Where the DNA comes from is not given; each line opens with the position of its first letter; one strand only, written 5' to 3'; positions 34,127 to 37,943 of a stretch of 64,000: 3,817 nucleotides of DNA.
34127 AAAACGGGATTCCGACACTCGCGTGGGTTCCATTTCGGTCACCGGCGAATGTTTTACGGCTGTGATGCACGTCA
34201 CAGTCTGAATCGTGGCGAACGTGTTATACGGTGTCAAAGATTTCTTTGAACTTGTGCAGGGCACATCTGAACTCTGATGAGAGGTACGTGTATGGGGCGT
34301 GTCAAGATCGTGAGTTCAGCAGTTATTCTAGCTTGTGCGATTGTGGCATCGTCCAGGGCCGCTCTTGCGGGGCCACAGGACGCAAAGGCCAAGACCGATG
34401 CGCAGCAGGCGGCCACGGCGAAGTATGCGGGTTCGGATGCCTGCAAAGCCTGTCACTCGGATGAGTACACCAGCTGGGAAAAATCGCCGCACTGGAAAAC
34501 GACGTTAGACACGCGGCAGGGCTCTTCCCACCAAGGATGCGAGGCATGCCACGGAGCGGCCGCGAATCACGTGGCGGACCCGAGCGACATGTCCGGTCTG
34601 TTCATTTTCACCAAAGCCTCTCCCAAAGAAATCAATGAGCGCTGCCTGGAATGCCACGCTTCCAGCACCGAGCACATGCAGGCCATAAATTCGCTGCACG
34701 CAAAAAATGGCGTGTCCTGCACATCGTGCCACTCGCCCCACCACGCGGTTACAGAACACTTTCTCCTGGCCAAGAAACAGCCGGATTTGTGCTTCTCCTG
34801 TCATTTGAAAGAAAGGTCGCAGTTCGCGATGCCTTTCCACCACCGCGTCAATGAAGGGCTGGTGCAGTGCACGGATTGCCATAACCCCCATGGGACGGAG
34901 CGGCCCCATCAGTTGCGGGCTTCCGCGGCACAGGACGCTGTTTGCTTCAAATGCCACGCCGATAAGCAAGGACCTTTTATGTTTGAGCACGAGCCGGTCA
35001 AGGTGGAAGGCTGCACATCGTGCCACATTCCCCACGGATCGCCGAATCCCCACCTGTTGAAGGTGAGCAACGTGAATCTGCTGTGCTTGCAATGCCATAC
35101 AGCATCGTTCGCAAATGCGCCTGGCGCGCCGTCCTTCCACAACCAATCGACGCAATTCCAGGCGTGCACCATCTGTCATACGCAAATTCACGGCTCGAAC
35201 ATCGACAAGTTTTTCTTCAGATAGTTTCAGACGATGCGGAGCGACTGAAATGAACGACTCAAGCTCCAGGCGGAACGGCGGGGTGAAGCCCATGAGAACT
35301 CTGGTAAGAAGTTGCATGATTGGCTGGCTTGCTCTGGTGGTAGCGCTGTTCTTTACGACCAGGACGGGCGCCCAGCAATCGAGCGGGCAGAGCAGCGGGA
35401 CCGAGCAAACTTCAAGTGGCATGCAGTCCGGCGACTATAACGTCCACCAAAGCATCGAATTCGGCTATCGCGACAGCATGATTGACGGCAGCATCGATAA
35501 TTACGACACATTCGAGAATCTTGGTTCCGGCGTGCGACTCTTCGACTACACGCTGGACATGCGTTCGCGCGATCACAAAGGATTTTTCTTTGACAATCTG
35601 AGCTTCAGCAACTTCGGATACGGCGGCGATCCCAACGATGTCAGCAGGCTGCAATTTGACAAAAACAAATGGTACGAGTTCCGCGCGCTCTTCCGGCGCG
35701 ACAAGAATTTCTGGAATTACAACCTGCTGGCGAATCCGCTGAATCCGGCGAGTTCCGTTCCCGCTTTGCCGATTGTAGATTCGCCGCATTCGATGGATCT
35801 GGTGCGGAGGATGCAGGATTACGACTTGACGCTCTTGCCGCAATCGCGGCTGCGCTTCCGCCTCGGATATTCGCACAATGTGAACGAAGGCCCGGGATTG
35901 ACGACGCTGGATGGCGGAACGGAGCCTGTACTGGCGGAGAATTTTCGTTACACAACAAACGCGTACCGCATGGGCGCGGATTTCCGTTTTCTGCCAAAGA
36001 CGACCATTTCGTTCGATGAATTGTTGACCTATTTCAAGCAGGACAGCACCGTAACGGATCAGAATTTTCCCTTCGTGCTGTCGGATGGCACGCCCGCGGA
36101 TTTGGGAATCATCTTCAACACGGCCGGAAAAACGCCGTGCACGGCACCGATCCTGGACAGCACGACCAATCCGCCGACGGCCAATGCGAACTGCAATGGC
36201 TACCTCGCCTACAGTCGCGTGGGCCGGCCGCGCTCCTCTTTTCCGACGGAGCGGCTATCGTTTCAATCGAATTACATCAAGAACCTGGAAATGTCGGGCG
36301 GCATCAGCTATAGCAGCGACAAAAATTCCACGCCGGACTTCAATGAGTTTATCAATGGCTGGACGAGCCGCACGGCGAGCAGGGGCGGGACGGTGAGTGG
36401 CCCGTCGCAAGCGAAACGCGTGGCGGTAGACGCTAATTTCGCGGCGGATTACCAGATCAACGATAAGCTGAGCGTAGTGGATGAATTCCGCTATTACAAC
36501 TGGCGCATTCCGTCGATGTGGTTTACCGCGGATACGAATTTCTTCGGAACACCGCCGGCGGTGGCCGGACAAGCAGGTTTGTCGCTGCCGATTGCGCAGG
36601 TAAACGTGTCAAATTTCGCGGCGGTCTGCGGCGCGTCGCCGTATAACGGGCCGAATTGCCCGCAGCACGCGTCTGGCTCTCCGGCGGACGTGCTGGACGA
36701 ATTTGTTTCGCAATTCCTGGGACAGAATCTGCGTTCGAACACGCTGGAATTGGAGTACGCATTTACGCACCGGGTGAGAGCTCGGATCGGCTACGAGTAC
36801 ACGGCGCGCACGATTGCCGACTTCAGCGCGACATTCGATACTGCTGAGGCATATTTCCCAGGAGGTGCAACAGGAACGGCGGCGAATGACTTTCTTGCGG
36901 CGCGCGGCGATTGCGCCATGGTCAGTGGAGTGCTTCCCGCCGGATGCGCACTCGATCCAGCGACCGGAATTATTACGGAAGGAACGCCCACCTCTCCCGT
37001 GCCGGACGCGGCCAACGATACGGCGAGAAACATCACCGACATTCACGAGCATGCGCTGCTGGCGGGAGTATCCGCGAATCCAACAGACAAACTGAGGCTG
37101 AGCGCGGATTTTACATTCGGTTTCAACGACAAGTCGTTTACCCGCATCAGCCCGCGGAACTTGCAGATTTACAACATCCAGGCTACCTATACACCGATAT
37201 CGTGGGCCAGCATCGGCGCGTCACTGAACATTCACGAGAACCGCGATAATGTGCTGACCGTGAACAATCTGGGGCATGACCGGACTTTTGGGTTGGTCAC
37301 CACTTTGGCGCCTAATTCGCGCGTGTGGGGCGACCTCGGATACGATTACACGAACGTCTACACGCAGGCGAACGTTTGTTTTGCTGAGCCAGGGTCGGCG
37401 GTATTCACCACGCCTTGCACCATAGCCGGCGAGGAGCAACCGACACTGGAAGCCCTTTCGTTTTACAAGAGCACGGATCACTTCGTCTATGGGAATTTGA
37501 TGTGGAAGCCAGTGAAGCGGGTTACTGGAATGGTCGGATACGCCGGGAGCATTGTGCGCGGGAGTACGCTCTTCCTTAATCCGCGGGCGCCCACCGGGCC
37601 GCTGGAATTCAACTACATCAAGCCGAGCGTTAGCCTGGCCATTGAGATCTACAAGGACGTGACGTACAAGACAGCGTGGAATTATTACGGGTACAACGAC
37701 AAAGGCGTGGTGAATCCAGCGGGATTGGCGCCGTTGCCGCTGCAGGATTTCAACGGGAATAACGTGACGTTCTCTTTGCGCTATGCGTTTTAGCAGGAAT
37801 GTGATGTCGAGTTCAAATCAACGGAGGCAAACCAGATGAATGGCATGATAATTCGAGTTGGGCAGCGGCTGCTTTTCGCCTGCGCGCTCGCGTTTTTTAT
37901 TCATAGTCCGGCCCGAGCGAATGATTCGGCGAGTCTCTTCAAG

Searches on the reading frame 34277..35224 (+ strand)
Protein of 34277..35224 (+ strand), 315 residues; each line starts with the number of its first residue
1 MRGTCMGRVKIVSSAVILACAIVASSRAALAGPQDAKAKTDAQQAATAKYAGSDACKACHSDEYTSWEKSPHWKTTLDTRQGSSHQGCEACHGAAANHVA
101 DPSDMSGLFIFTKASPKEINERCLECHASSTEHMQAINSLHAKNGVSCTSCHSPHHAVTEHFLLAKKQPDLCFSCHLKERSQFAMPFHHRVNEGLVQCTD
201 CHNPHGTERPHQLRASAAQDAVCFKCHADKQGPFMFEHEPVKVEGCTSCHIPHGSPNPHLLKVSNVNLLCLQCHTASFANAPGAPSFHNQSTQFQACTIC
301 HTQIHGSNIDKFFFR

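Call 53: search_protein_families(library=ncbifam, proteins=[window:34277-35224:+], max_evalue=0.01)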
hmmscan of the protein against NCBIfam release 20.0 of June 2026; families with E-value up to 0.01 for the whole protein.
window:34277-35224:+ (315 aa): 10 families
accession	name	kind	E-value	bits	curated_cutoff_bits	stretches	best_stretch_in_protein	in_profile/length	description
TIGR03508.1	decahem_SO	subfamily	1.2e-77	260.9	192.2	1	52-310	1-257/258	DmsE family decaheme c-type cytochrome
NF041028.1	decahem_GSU2203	exception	2.5e-65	220.8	325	1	30-309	13-303/317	GSU2203 family decaheme c-type cytochrome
TIGR01905.1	paired_CXXCH_1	subfamily_domain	9.4e-29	99.1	25.2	3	238-276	1-38/41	doubled CXXCH domain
TIGR03153.1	cytochr_NrfH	equivalog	8.9e-11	42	134.2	1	164-209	23-66/138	cytochrome c nitrite reductase small subunit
NF008659.0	PRK11659.1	equivalog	6.8e-10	38.9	184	2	14-159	9-149/188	cytochrome c nitrite reductase pentaheme subunit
NF041198.1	UshA_like_PCGU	equivalog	8.4e-10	37.8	275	2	37-75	393-430/519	UshA-like (seleno)protein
TIGR04257.1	nanowire_3heme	domain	1.1e-05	25.5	40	0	259-303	20-60/75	c(7)-type cytochrome triheme domain-containing protein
TIGR03146.1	cyt_nit_nrfB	equivalog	4.2e-05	23.9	166.6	1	166-230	81-144/145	cytochrome c nitrite reductase pentaheme subunit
NF040886.1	cyt_C_like_Sec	equivalog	0.0001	21.1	250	1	14-127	7-111/423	multiheme c-type cytochrome (seleno)protein ExtKL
NF047727.1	4hemeCytCCctA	equivalog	0.00031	20.9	180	0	170-230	58-107/109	tetraheme c-type cytochrome CctA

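Call 54: search_protein_families(library=pfam, proteins=[window:34277-35224:+], max_evalue=0.01)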
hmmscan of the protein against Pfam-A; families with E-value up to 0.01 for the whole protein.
window:34277-35224:+ (315 aa): 8 families
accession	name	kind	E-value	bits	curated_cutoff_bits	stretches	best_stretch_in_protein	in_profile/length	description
PF09699.15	Paired_CXXCH_1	-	5e-35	119.4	20.6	3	238-276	1-38/41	Doubled CXXCH motif (Paired_CXXCH_1)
PF14522.11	Cytochrome_C7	-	6.8e-14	51.9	24.8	3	188-250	4-66/67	Cytochrome c7 and related cytochrome c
PF22678.1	Cytochrom_c_NrfB-like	-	1.9e-09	38.3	27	2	88-160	1-73/89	Cytochrome c-type protein NrfB-like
PF22113.1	Mtrc-MtrF_II-IV_dom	-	2.1e-09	37.6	30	2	170-309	7-135/176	Outer membrane cytochrome MtrC/MtrF-like, domains II/IV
PF14537.11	Cytochrom_c3_2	-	2.6e-09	37.8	25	1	141-227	2-78/79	Cytochrome c3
PF13435.11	Cytochrome_C554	-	3.2e-09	38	20.8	1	117-153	45-84/84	Cytochrome c554 and c-prime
PF05495.17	zf-CHY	-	0.00021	22.1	31.3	0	194-230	17-52/68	CHY zinc finger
PF03264.19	Cytochrom_NNT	-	0.00082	19.6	24.1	0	162-220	29-90/174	NapC/NirT cytochrome c family, N-terminal region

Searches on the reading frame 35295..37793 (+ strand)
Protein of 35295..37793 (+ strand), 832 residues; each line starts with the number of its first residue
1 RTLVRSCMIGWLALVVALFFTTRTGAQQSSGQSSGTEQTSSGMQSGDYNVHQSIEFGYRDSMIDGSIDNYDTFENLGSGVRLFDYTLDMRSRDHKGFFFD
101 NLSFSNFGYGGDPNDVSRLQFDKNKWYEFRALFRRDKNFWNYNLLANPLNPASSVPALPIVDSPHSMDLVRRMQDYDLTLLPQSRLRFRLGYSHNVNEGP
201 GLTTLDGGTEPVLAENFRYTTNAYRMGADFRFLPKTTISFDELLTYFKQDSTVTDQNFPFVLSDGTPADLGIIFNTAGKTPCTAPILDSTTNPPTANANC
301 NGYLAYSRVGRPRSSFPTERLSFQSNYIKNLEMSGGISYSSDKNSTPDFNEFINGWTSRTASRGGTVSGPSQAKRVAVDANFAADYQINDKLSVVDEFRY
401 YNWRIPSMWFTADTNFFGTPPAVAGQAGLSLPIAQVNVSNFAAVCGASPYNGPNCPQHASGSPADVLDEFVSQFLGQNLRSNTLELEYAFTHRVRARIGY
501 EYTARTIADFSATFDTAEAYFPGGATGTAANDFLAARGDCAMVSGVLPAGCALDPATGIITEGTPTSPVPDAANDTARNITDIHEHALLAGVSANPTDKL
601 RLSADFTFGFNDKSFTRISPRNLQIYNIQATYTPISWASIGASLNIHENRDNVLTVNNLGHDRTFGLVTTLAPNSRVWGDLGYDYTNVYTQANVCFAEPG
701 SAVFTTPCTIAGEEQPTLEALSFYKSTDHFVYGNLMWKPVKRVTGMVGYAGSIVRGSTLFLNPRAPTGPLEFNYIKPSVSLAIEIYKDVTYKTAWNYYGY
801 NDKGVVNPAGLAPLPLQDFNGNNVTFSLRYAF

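Call 53: search_protein_families(library=ncbifam, proteins=[window:35295-37793:+], max_evalue=0.01)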
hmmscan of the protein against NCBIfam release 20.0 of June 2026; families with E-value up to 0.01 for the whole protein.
window:35295-37793:+ (832 aa): 0 families

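Call 54: search_protein_families(library=pfam, proteins=[window:35295-37793:+], max_evalue=0.01)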
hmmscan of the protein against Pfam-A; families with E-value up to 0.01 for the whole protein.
window:35295-37793:+ (832 aa): 0 families
